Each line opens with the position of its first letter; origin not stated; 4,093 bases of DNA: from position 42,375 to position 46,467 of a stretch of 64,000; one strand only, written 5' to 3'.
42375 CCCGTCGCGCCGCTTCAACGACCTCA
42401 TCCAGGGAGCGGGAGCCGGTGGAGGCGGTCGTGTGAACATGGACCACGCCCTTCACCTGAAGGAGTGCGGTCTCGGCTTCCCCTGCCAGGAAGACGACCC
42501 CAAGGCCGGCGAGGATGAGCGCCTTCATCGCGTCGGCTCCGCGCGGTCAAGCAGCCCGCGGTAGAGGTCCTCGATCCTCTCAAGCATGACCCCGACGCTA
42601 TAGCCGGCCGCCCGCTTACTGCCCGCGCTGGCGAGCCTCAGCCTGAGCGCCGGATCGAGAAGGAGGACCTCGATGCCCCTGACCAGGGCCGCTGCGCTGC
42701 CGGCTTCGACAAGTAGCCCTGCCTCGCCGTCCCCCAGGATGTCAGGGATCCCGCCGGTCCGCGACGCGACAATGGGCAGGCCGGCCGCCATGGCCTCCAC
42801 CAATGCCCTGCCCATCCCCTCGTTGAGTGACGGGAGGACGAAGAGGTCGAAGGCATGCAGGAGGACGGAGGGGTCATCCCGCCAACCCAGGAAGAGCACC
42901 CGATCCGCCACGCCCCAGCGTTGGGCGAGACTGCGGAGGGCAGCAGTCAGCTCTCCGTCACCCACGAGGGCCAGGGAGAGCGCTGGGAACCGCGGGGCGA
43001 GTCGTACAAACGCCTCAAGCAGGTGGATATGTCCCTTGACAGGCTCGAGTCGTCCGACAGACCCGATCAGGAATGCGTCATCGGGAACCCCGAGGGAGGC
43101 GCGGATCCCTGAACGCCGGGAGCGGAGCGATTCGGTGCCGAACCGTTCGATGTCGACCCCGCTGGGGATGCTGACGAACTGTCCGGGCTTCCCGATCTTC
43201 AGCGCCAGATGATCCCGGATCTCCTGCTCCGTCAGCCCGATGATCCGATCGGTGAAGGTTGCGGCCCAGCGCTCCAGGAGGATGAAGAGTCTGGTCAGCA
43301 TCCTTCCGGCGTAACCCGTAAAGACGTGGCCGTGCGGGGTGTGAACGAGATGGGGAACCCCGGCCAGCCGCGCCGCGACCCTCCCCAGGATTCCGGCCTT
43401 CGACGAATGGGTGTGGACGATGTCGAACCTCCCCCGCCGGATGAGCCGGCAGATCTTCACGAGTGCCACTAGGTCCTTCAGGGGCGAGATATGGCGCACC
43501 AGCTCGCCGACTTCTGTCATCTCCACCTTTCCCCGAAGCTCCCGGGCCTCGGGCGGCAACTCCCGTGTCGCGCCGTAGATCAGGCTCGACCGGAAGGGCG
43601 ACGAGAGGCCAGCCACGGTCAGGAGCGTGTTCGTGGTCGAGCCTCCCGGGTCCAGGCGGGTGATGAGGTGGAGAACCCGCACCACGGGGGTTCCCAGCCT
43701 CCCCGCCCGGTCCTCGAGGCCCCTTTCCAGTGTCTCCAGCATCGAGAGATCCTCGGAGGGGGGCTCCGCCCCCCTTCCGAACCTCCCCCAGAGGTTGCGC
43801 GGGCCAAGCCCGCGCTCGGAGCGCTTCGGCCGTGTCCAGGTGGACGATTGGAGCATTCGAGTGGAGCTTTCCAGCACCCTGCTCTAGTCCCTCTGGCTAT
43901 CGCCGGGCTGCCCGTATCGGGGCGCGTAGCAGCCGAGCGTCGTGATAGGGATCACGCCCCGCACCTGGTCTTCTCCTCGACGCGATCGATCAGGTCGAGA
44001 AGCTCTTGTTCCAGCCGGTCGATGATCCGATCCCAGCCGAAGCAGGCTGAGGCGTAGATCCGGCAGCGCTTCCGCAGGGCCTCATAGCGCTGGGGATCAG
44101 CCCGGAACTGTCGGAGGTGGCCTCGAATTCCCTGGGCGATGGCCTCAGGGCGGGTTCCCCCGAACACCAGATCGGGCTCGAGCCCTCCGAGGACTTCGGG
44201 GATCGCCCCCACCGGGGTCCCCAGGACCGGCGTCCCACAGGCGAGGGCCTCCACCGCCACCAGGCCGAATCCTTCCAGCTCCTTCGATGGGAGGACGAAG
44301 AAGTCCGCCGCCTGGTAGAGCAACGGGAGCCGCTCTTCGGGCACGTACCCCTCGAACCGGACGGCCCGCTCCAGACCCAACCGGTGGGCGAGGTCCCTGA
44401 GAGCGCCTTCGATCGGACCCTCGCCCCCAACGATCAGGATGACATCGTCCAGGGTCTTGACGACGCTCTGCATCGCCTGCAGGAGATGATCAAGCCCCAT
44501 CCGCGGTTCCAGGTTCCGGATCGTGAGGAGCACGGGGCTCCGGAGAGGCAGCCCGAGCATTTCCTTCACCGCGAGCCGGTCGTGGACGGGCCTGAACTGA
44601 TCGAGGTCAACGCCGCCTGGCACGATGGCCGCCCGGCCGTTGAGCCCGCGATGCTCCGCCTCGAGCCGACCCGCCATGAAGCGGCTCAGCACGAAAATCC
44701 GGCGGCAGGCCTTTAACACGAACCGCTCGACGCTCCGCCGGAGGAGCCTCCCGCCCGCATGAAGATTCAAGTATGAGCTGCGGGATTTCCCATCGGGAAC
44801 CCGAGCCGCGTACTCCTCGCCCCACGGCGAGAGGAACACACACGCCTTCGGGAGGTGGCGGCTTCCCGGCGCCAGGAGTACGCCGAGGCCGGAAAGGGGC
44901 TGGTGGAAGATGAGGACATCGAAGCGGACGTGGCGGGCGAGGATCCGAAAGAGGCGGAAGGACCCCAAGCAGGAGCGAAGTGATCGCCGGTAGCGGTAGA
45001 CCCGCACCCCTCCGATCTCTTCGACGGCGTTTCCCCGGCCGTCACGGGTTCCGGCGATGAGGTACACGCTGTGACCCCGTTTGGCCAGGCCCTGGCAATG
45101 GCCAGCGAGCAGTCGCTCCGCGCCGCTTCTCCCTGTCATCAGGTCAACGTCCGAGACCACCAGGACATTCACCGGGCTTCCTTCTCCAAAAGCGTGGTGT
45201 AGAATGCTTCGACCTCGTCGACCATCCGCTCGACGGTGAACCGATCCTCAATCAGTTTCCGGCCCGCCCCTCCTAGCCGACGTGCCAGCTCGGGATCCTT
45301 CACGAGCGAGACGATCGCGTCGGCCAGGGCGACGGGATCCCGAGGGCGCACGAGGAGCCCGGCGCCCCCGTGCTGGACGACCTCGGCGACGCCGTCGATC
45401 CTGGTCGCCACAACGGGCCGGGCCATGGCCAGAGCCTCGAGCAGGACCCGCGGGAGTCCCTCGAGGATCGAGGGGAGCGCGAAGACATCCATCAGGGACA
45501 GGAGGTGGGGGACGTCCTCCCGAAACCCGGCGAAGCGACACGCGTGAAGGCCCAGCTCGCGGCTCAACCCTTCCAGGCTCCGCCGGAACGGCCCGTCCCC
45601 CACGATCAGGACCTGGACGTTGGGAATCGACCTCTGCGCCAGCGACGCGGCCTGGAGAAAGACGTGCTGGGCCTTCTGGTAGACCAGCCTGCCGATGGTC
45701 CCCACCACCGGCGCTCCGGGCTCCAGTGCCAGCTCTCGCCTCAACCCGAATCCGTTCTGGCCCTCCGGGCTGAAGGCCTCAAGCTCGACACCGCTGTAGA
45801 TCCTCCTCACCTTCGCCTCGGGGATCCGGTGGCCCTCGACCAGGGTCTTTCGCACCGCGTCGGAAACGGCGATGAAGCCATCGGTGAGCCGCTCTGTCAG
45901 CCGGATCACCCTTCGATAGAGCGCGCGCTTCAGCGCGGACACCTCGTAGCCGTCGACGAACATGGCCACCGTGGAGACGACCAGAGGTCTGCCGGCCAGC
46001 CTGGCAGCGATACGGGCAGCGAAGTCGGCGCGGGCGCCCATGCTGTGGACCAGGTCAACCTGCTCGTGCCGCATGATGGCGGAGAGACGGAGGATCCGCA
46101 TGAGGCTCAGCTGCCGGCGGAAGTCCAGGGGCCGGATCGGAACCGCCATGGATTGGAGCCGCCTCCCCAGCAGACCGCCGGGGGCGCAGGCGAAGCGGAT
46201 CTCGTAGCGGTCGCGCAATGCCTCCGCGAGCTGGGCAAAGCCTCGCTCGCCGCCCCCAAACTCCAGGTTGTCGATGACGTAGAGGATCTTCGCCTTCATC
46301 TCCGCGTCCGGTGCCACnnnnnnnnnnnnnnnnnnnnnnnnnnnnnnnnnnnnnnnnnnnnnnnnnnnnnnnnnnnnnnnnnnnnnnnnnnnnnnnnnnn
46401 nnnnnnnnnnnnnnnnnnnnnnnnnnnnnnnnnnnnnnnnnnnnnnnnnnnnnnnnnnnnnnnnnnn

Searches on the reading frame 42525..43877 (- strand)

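Call 61: search_protein_families(library=ncbifam, proteins=[window:42525-43877:-], max_evalue=0.000001)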
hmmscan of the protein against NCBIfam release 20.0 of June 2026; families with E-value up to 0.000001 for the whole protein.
window:42525-43877:- (450 aa): 31 families (the best 25 are shown)
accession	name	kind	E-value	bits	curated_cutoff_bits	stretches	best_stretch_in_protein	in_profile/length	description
TIGR03088.1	stp2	hypoth_equivalog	7.7e-54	183.2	409.05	1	68-443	4-374/374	TIGR03088 family PEP-CTERM/XrtA system glycosyltransferase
TIGR03449.1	mycothiol_MshA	equivalog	9.4e-34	117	462.5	1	146-441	98-402/406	D-inositol-3-phosphate glycosyltransferase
NF041876.1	EPS_EpsE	equivalog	5.8e-31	108.1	400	1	136-423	99-376/389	exopolysaccharide biosynthesis GT4 family glycosyltransferase EpsE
TIGR03999.1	thiol_BshA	equivalog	3.2e-29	102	273.7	1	132-443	66-374/375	N-acetyl-alpha-D-glucosaminyl L-malate synthase BshA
TIGR02149.1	glgA_Coryne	subfamily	7.2e-24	84.6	302.4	1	151-441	84-389/391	glycogen synthase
NF047684.1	TeichurnBiosyTuaC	equivalog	5.8e-23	81.4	550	1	151-406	109-352/391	teichuronic acid biosynthesis protein TuaC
TIGR04063.1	stp3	hypoth_equivalog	2.8e-22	79.2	442.05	1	141-412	83-364/397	TIGR04063 family PEP-CTERM/XrtA system glycosyltransferase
NF011726.0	PRK15179.1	equivalog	5.3e-19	68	733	1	266-397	515-652/694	Vi polysaccharide biosynthesis protein TviE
TIGR04047.1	MSMEG_0565_glyc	hypoth_equivalog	9.6e-19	67.7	259.85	1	150-427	86-359/373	MSMEG_0565 family glycosyltransferase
NF038298.1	EPS_HpsO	equivalog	2.8e-18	65.9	575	1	201-426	139-371/388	hormogonium polysaccharide biosynthesis glycosyltransferase HpsO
NF049988.1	MGlcDAGSynMgs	equivalog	5.4e-18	65.5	400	1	136-445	71-390/398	alpha-monoglucosyldiacylglycerol synthase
NF050063.1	ProtGlycPglJ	equivalog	1.2e-17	64.2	500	1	267-425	194-349/363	N-acetylgalactosamine-N,N'-diacetylbacillosaminyl-diphospho-undecaprenol 4-alpha-N-acetylgalactosaminyltransferase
TIGR04157.1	glyco_rSAM_CFB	subfamily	2.5e-16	59.7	400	1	252-394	211-352/406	TIGR04157 family glycosyltransferase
NF038229.1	Glyco4_Geo_Pelo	equivalog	2.8e-16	59.5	400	1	138-441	43-335/338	GPMC system family 4 glycosyltransferase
TIGR02472.1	sucr_P_syn_N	equivalog_domain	3.3e-14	52.6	576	1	345-409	343-407/439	sucrose-phosphate synthase, putative, glycosyltransferase domain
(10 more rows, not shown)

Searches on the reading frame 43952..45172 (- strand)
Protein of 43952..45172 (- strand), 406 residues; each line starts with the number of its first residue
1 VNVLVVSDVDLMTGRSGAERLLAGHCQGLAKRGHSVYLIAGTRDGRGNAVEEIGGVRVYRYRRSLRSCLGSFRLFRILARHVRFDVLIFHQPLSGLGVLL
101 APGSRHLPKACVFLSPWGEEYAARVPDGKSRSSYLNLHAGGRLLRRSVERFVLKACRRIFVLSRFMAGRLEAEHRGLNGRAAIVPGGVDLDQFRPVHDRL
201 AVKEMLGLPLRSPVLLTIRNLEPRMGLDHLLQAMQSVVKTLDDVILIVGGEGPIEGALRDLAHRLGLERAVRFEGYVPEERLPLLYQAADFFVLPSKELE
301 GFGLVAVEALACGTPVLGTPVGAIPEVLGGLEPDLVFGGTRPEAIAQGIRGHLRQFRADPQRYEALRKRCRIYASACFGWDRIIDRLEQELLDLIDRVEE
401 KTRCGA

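Call 61: search_protein_families(library=ncbifam, proteins=[window:43952-45172:-], max_evalue=0.000001)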
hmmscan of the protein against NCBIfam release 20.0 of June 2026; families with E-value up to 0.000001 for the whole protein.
window:43952-45172:- (406 aa): 23 families
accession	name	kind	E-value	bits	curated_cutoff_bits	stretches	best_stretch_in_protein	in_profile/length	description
TIGR03449.1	mycothiol_MshA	equivalog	9.8e-30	103.8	462.5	1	171-389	180-398/406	D-inositol-3-phosphate glycosyltransferase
TIGR04047.1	MSMEG_0565_glyc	hypoth_equivalog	3.1e-26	92.3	259.85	1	149-358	133-344/373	MSMEG_0565 family glycosyltransferase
TIGR04063.1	stp3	hypoth_equivalog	1.6e-21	76.7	442.05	1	76-388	85-389/397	TIGR04063 family PEP-CTERM/XrtA system glycosyltransferase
TIGR03999.1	thiol_BshA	equivalog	5.3e-21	75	273.7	1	174-389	162-368/375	N-acetyl-alpha-D-glucosaminyl L-malate synthase BshA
NF041876.1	EPS_EpsE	equivalog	4.9e-20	72.1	400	1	161-378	167-380/389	exopolysaccharide biosynthesis GT4 family glycosyltransferase EpsE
TIGR03088.1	stp2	hypoth_equivalog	9.1e-20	71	409.05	1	143-387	128-366/374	TIGR03088 family PEP-CTERM/XrtA system glycosyltransferase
NF053787.1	GlcN_PG_synth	equivalog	1.6e-18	66.7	480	1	141-393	126-358/361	N-acetylglucosaminyl phosphatidylglycerol synthase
NF047684.1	TeichurnBiosyTuaC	equivalog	9.1e-18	64.3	550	1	170-364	175-363/391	teichuronic acid biosynthesis protein TuaC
TIGR02149.1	glgA_Coryne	subfamily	1.1e-16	60.9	302.4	1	144-386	133-382/391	glycogen synthase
NF038295.1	EPS_HpsP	equivalog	1.5e-14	53.9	550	1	173-386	170-379/388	hormogonium polysaccharide biosynthesis glycosyltransferase HpsP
NF007640.0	PRK10307.1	subfamily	4.7e-13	48.8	276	1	144-393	160-406/411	WcaI family glycosyltransferase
NF012028.0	PRK15484.1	subfamily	8.2e-13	48.2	618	1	177-393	159-377/380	lipopolysaccharide N-acetylglucosaminyltransferase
TIGR04157.1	glyco_rSAM_CFB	subfamily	4.3e-12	45.7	400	1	149-321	163-332/406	TIGR04157 family glycosyltransferase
TIGR02095.1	glgA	subfamily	4e-11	42.2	328.45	1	199-370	279-456/477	glycogen/starch synthase, ADP-glucose type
NF049988.1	MGlcDAGSynMgs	equivalog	6.6e-11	42.2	400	1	178-317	175-317/398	alpha-monoglucosyldiacylglycerol synthase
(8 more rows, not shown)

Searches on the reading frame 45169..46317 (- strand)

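Call 21: search_protein_families(library=ncbifam, proteins=[window:45169-46317:-], max_evalue=0.00001)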
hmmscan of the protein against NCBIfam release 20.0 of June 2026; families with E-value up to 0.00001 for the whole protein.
window:45169-46317:- (382 aa): 30 families (the best 25 are shown)
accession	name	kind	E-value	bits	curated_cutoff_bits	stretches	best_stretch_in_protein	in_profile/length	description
TIGR03088.1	stp2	hypoth_equivalog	1.8e-60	205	409.05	1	10-377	3-374/374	TIGR03088 family PEP-CTERM/XrtA system glycosyltransferase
TIGR03999.1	thiol_BshA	equivalog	2e-31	109.3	273.7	1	76-377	74-374/375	N-acetyl-alpha-D-glucosaminyl L-malate synthase BshA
NF041876.1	EPS_EpsE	equivalog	3.2e-30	105.7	400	1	197-365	208-385/389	exopolysaccharide biosynthesis GT4 family glycosyltransferase EpsE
TIGR02149.1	glgA_Coryne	subfamily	1e-29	103.9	302.4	1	83-375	80-389/391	glycogen synthase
TIGR04063.1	stp3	hypoth_equivalog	1.8e-26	93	442.05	1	72-377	76-396/397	TIGR04063 family PEP-CTERM/XrtA system glycosyltransferase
TIGR03449.1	mycothiol_MshA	equivalog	9e-25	87.4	462.5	1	144-377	164-404/406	D-inositol-3-phosphate glycosyltransferase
NF047684.1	TeichurnBiosyTuaC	equivalog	5.8e-24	84.7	550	1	87-376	109-389/391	teichuronic acid biosynthesis protein TuaC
TIGR04047.1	MSMEG_0565_glyc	hypoth_equivalog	1.5e-21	76.9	259.85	1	74-364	71-362/373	MSMEG_0565 family glycosyltransferase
NF011726.0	PRK15179.1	equivalog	2.4e-21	75.7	733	1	75-368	389-686/694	Vi polysaccharide biosynthesis protein TviE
TIGR04157.1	glyco_rSAM_CFB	subfamily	1.8e-19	70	400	1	143-373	168-406/406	TIGR04157 family glycosyltransferase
NF050056.1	ProtGlycPglH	equivalog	3.1e-19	69.3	600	1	207-358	184-336/354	GalNAc-alpha-(1->4)-GalNAc-alpha-(1->3)-diNAcBac-PP-undecaprenol alpha-1,4-N-acetyl-D-galactosaminyltransferase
NF038011.1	PelF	equivalog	1.3e-18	67.4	100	1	133-373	246-489/489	GT4 family glycosyltransferase PelF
NF007640.0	PRK10307.1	subfamily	2.3e-17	63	276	1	120-371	137-402/411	WcaI family glycosyltransferase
NF038229.1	Glyco4_Geo_Pelo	equivalog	2.9e-17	62.7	400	1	269-377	231-337/338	GPMC system family 4 glycosyltransferase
NF053787.1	GlcN_PG_synth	equivalog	3.1e-16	59.2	480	1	127-377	127-360/361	N-acetylglucosaminyl phosphatidylglycerol synthase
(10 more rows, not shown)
